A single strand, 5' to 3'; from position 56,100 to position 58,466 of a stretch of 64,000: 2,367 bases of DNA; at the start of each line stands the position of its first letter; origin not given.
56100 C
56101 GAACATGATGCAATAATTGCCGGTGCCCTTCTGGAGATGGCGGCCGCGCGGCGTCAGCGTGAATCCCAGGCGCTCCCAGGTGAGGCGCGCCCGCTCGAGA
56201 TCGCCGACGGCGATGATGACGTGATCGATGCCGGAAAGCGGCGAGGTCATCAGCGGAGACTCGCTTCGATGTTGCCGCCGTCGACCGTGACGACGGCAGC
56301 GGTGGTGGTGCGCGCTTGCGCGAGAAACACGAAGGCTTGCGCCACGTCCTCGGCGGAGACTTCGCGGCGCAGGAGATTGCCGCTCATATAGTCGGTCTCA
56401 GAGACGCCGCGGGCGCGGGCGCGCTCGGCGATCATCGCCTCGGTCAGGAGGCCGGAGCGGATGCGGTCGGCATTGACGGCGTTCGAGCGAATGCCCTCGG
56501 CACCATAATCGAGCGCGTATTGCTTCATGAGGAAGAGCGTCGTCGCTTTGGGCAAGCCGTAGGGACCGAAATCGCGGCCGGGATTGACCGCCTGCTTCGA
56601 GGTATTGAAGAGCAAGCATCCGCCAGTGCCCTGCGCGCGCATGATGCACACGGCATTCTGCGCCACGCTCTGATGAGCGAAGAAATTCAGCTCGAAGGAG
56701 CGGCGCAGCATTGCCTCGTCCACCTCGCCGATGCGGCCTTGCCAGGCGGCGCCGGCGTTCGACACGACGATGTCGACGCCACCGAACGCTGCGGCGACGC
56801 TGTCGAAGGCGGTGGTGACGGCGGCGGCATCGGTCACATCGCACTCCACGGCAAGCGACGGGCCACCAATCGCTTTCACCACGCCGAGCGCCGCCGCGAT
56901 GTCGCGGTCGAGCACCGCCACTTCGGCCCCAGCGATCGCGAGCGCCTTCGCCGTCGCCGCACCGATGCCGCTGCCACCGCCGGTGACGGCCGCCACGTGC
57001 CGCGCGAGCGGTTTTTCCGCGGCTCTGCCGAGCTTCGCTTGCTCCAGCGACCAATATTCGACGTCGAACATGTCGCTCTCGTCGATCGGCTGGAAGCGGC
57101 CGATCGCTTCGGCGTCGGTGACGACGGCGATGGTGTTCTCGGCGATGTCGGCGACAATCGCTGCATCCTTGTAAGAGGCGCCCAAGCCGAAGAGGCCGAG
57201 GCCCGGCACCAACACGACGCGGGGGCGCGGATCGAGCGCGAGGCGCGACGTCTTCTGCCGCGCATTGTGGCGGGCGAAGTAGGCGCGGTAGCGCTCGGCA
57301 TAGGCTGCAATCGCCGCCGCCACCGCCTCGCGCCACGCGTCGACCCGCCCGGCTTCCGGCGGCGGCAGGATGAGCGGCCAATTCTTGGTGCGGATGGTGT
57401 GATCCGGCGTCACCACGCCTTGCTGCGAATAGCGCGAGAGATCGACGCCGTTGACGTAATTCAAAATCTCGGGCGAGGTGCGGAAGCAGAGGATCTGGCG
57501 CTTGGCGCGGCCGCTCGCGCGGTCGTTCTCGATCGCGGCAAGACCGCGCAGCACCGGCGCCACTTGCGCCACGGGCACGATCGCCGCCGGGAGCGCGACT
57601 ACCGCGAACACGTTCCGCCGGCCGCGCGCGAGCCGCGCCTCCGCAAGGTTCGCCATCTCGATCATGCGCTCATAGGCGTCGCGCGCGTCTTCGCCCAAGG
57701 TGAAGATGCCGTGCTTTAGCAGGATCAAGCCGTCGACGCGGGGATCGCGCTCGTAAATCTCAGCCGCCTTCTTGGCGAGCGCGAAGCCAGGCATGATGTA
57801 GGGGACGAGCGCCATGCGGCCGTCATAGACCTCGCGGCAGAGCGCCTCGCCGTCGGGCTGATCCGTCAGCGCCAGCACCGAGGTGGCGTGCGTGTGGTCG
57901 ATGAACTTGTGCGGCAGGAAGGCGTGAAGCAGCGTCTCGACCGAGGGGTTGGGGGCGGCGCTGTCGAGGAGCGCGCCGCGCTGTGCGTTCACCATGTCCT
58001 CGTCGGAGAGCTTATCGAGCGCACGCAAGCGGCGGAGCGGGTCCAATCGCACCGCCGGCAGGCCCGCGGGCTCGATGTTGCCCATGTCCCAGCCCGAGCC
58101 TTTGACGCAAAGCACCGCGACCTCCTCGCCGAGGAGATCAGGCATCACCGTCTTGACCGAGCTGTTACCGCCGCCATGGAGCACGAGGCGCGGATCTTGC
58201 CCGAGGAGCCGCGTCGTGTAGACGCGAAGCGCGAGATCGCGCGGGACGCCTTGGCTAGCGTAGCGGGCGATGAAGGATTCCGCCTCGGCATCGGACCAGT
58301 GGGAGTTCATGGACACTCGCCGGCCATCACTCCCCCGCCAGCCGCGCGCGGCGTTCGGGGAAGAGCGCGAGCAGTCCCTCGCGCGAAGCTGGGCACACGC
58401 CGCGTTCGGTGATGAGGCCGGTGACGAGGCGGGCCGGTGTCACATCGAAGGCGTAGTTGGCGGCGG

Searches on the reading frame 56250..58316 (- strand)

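Call 50: search_protein_families(library=pfam, proteins=[window:56250-58316:-], max_evalue=0.001)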
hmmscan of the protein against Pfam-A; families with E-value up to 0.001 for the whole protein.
window:56250-58316:- (688 aa): 5 families
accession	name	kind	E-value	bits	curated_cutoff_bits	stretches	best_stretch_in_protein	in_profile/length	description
PF13561.12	adh_short_C2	-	3.6e-36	125.3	27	1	449-681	6-234/236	Enoyl-(Acyl carrier protein) reductase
PF00106.31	adh_short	-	9.8e-31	107.2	26.6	1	441-623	2-186/195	short chain dehydrogenase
PF00596.27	Aldolase_II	-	1e-23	84.6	22.2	1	33-228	5-182/183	Class II Aldolase and Adducin N-terminal domain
PF08659.16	KR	-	1.8e-05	25.1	22.6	1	444-541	5-109/180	KR domain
PF01370.27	Epimerase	-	5.5e-05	23.1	20.9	1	443-668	2-227/240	NAD dependent epimerase/dehydratase family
